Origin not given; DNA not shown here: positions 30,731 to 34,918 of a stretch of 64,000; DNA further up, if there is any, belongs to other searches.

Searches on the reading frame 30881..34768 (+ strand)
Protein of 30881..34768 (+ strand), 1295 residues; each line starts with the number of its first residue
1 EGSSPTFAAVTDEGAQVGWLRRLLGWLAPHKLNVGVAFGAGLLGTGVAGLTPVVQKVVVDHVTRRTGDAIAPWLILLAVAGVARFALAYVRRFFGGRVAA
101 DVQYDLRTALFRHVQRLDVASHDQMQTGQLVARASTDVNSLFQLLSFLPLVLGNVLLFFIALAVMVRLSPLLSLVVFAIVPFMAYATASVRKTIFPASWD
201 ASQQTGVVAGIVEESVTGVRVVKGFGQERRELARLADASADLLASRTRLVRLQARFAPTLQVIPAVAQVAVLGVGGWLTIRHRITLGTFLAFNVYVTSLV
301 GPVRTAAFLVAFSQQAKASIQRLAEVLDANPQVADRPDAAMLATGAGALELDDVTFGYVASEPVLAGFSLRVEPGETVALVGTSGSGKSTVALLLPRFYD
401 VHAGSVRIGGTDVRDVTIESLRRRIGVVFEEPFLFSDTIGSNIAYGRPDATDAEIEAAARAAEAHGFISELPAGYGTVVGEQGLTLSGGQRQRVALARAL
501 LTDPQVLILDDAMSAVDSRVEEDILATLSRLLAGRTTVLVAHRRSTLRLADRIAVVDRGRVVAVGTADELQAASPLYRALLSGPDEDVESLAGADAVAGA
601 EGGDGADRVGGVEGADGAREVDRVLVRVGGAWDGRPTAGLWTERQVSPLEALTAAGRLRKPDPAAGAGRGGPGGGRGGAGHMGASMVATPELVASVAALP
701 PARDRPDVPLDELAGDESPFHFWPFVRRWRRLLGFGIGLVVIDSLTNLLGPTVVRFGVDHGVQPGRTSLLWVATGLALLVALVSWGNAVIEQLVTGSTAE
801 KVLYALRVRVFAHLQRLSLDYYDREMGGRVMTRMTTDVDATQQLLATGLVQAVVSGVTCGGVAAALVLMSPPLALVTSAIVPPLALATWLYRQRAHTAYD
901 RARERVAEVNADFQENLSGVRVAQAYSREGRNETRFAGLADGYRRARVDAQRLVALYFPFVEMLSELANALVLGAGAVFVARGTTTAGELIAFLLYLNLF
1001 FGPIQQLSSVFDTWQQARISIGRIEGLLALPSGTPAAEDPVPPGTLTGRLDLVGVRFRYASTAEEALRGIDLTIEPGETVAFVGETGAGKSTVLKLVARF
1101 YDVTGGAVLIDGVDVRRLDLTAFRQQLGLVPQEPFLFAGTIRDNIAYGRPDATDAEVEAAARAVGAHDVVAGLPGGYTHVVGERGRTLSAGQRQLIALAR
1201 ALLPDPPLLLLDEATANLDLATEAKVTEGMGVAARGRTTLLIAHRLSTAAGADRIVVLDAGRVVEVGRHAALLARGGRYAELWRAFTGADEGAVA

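Call 42: search_protein_families(library=pfam, proteins=[window:30881-34768:+], max_evalue=0.001)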
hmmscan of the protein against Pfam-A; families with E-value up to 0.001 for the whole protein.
window:30881-34768:+ (1295 aa): 13 families
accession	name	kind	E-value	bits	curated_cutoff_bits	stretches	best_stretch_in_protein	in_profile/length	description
PF00664.28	ABC_membrane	-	1.7e-85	287.5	28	2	37-303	4-274/274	ABC transporter transmembrane region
PF00005.33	ABC_tran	-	9.1e-65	217.8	25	2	1067-1216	1-137/137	ABC transporter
PF02463.25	SMC_N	-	9.2e-08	32.2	40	0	1107-1256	110-209/220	RecF/RecN/SMC N terminal domain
PF06414.18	Zeta_toxin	-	6.8e-07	29.4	22.3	0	1083-1117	22-56/199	Zeta toxin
PF13401.12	AAA_22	-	1.1e-06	29.4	27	0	378-533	8-109/130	AAA domain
PF13555.12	AAA_29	-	1.7e-06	28.1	27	0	370-391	17-38/61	P-loop containing region of AAA domain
PF13481.12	AAA_25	-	4.1e-05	23.7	27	0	373-395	31-53/195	AAA domain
PF03193.22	RsgA_GTPase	-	0.00011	22.5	30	0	1055-1097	84-126/174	RsgA GTPase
PF22039.1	HUTI_composite_bact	-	0.00012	22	25.5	1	555-575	4-24/26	Imidazolonepropionase-like composite domain, bacteria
PF13191.12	AAA_16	-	0.00014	22.9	32.6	0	374-533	24-160/167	AAA ATPase domain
PF13304.12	AAA_21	-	0.00016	22.3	27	0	1187-1241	237-294/304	AAA domain, putative AbiEii toxin, Type IV TA system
PF13238.12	AAA_18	-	0.0005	21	29.4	0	378-417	1-32/128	AAA domain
PF00004.35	AAA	-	0.00066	20.6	21.2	0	1081-1103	2-24/131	ATPase family associated with various cellular activities (AAA)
